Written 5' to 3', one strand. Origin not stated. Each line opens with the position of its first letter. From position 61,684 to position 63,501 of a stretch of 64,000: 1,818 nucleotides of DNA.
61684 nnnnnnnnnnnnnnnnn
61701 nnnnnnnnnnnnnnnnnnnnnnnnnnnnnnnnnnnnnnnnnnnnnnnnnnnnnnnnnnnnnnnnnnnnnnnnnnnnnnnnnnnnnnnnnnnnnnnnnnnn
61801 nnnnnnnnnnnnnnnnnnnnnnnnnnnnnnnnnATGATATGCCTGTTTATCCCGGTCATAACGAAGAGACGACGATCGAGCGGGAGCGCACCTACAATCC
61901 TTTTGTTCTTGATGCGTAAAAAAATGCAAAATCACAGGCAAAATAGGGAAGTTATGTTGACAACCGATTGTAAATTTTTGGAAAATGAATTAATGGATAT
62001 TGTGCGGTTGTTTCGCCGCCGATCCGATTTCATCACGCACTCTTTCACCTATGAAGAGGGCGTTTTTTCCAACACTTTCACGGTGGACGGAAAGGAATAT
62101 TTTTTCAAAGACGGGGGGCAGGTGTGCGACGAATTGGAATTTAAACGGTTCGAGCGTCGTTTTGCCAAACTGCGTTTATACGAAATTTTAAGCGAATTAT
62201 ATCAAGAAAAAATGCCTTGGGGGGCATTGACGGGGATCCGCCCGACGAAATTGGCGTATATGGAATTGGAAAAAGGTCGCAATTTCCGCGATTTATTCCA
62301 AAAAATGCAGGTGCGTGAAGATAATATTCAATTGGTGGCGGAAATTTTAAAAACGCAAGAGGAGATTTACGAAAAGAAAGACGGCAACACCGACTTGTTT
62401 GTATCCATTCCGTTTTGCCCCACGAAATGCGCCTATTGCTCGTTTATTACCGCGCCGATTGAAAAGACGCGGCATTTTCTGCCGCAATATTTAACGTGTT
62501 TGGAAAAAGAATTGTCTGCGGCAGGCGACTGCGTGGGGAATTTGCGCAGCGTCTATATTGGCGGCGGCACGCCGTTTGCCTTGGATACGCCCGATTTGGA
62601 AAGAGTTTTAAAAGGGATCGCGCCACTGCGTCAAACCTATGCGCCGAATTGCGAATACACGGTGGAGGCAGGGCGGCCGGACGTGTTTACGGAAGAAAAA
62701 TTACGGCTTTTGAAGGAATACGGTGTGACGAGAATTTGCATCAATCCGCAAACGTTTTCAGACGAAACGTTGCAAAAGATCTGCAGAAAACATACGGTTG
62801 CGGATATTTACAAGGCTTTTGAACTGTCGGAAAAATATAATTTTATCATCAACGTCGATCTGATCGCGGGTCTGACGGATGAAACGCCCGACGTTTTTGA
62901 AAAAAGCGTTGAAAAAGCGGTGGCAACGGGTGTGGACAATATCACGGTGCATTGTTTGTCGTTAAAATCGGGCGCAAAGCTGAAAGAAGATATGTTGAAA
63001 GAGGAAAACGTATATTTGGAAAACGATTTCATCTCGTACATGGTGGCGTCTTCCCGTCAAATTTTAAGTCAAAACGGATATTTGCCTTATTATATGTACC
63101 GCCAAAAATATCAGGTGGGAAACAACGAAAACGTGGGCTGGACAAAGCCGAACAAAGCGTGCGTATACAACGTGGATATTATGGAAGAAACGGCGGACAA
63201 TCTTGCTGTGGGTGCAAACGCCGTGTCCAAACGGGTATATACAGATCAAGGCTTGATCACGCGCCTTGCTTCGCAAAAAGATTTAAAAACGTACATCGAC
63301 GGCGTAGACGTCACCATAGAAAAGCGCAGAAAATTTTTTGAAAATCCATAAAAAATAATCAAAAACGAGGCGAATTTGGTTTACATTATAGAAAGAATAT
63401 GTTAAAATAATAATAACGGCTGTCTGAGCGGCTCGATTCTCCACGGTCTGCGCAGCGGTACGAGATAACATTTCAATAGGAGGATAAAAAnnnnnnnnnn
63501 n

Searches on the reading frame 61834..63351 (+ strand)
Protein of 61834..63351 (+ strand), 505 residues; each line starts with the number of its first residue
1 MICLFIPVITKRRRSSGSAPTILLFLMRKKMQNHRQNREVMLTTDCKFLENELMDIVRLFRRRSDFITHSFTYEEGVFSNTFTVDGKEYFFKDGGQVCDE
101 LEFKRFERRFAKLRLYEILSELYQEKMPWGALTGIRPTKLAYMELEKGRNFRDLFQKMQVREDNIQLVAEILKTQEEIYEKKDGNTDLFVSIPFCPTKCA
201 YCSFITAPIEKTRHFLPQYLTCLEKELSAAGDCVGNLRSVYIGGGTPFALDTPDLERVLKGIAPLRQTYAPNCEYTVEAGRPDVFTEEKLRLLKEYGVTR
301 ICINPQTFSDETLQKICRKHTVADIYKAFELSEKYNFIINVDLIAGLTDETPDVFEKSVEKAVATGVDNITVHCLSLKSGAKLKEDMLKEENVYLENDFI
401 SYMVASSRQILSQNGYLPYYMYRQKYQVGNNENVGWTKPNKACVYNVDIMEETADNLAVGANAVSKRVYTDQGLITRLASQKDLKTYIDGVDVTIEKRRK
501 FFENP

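Call 43: search_protein_families(library=pfam, proteins=[window:61834-63351:+], max_evalue=0.00001)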
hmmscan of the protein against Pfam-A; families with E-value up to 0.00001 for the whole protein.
window:61834-63351:+ (505 aa): 1 family
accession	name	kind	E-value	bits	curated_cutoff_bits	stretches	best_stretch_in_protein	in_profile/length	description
PF04055.27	Radical_SAM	-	6.4e-22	78.9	29.5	1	191-361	3-165/166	Radical SAM superfamily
